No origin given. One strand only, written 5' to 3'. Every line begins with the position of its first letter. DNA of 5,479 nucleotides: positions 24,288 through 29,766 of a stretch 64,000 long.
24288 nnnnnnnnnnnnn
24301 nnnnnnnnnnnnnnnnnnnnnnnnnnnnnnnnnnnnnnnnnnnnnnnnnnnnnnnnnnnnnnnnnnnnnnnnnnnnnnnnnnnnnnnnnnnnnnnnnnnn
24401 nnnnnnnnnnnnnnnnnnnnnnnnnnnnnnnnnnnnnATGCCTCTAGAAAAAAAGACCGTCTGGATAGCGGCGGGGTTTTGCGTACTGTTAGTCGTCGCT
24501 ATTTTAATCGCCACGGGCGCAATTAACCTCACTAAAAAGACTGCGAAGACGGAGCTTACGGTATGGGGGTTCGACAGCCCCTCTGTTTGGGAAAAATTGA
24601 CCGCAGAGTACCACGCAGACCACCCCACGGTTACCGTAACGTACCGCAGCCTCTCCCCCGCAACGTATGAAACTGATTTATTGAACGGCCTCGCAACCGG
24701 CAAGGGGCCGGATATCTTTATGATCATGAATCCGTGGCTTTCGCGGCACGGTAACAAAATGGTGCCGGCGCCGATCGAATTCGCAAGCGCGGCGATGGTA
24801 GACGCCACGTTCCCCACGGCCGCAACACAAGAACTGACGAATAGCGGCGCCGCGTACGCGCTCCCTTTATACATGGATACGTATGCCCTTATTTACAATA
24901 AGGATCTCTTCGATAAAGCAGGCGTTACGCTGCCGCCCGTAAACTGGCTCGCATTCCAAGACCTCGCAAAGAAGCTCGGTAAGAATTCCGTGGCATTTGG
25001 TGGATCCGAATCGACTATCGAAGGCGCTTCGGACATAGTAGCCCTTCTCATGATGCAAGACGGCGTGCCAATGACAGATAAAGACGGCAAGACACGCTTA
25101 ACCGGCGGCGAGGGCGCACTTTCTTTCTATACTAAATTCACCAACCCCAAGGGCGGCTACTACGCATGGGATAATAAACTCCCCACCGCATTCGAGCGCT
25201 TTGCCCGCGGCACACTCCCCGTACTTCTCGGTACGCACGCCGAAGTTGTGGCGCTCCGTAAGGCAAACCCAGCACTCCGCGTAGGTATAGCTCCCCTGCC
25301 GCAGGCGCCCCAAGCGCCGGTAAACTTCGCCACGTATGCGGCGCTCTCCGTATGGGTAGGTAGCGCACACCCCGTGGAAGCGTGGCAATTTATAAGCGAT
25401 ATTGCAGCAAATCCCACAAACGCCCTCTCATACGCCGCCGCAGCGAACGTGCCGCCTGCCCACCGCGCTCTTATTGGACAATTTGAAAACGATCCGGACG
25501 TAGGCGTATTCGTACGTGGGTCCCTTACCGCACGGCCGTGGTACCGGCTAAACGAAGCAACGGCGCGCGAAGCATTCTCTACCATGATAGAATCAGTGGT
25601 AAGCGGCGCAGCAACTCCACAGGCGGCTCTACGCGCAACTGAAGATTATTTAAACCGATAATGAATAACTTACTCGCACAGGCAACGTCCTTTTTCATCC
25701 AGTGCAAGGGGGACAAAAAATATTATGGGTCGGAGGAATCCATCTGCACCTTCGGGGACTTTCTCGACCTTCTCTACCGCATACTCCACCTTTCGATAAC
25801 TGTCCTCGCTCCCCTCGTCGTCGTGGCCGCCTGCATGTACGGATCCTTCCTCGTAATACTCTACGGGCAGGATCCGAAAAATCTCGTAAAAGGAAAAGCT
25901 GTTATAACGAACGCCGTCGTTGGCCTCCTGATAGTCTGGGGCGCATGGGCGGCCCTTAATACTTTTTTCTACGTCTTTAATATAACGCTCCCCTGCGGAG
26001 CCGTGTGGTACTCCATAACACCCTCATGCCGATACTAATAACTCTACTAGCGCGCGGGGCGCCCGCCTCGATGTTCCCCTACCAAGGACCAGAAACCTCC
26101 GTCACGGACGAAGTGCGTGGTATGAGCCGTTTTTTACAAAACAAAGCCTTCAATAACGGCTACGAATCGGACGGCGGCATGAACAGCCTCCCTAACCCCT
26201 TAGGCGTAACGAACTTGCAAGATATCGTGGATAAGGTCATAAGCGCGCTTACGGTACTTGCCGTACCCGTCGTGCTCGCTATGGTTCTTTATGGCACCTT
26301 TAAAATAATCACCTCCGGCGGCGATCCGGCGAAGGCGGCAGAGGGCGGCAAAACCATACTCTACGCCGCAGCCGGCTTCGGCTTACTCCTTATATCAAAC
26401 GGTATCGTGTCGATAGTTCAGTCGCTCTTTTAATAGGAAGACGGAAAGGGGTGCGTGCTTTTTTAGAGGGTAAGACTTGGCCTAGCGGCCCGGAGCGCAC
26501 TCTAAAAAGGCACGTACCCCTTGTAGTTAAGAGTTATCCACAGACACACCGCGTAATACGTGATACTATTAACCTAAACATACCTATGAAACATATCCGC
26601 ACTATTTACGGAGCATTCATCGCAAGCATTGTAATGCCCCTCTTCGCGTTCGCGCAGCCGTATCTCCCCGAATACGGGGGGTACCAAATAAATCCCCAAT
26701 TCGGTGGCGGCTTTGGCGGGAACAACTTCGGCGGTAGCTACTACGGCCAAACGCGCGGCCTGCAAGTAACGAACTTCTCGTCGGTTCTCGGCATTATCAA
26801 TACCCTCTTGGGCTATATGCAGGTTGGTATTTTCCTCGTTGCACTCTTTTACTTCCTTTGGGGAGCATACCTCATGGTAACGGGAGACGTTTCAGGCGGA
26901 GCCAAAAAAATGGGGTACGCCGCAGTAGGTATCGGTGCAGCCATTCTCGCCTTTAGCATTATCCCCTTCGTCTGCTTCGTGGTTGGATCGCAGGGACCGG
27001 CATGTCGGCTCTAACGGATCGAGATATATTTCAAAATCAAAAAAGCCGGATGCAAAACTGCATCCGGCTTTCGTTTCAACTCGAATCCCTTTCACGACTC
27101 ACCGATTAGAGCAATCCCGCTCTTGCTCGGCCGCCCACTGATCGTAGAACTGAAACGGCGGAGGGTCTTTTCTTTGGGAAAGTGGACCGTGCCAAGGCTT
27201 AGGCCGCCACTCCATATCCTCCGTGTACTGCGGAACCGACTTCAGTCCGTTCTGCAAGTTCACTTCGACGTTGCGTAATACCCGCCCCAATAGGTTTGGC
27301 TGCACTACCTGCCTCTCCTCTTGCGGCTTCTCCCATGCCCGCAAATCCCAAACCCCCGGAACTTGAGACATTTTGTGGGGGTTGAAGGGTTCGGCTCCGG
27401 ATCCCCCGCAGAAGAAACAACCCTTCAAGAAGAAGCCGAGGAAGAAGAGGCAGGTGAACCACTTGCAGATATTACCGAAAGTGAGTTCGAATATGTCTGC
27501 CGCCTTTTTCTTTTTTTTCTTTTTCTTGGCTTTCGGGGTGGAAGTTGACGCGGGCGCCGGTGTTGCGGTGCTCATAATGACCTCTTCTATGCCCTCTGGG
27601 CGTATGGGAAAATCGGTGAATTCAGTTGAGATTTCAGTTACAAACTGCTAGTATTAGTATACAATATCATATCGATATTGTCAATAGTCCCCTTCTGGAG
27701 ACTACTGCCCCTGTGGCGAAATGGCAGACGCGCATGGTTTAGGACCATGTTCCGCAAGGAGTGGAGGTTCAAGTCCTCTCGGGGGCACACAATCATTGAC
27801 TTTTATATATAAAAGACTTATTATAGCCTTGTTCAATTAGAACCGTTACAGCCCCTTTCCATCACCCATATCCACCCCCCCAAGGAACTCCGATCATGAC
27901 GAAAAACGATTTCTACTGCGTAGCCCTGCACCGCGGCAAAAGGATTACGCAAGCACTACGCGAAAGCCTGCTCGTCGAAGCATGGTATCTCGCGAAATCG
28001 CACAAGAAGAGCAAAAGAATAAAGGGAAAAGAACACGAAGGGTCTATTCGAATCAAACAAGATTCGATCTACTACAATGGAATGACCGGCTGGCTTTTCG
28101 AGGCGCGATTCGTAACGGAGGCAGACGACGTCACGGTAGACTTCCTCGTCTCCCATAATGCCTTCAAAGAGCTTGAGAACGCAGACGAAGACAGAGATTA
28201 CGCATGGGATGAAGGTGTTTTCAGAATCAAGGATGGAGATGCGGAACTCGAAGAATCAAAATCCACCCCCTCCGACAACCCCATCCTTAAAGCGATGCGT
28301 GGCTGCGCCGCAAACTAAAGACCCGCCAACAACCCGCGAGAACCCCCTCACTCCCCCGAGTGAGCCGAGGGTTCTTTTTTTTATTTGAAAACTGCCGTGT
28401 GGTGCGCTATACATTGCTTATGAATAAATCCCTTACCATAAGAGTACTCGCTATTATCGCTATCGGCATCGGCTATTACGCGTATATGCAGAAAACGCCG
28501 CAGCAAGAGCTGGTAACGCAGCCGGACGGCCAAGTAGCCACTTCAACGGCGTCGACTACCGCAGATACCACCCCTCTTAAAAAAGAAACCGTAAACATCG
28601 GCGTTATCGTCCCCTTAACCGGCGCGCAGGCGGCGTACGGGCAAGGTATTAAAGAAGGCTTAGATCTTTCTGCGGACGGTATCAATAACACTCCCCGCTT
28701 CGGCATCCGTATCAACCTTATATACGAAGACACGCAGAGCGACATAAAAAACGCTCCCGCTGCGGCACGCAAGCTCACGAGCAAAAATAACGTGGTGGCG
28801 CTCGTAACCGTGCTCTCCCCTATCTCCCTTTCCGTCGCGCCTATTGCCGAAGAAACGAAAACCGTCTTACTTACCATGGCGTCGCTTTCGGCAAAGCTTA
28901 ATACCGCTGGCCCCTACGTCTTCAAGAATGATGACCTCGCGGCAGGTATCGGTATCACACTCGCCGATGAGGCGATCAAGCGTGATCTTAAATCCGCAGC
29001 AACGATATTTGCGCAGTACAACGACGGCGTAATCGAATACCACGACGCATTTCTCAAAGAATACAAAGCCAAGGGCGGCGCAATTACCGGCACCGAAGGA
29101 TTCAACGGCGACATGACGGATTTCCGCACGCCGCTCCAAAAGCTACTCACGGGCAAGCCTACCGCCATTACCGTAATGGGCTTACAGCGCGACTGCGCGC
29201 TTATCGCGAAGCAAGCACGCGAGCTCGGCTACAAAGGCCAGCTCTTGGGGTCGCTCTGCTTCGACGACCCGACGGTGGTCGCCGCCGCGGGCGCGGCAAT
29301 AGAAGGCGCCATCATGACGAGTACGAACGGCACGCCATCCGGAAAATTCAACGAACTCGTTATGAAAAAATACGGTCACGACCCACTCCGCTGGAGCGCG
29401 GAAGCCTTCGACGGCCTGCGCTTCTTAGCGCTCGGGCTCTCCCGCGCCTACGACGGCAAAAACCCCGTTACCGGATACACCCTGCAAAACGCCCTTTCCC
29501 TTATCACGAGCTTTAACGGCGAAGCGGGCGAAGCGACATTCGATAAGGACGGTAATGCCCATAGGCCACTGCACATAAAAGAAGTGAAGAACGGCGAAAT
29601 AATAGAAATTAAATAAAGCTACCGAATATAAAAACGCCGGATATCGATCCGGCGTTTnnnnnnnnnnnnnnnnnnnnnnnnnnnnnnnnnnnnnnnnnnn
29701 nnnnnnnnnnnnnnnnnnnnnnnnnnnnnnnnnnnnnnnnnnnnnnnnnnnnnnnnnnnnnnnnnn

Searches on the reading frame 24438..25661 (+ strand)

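Call 14: search_protein_families(library=pfam, proteins=[window:24438-25661:+], max_evalue=0.00001)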
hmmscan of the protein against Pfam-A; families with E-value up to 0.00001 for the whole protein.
window:24438-25661:+ (407 aa): 2 families
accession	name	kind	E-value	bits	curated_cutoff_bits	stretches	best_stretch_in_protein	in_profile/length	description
PF01547.30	SBP_bac_1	-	8.1e-30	105.3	26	1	49-319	8-297/307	Bacterial extracellular solute-binding protein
PF13416.11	SBP_bac_8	-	4.9e-26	92.6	27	1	53-342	1-262/279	Bacterial extracellular solute-binding protein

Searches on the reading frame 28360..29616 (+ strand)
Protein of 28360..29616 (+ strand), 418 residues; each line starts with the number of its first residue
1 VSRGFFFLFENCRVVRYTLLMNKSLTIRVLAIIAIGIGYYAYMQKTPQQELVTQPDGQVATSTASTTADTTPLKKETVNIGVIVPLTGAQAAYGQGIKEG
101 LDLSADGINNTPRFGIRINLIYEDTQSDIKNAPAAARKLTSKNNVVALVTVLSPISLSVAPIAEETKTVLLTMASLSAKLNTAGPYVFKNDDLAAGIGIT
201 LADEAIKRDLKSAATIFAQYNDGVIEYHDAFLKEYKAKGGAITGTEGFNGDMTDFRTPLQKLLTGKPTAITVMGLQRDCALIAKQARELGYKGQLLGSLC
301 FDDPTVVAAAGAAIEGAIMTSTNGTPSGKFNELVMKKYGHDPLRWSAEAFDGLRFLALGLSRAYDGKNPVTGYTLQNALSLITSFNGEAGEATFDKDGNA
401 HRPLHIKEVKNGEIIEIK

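Call 14: search_protein_families(library=pfam, proteins=[window:28360-29616:+], max_evalue=0.00001)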
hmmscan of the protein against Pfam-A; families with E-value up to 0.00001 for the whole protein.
window:28360-29616:+ (418 aa): 2 families
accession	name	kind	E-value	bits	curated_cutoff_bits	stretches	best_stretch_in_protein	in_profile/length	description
PF13458.12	Peripla_BP_6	-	4.7e-45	155.2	31.7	1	77-412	1-342/343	Periplasmic binding protein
PF01094.35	ANF_receptor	-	1.2e-08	34.8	25.4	1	103-403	8-344/353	Receptor family ligand binding region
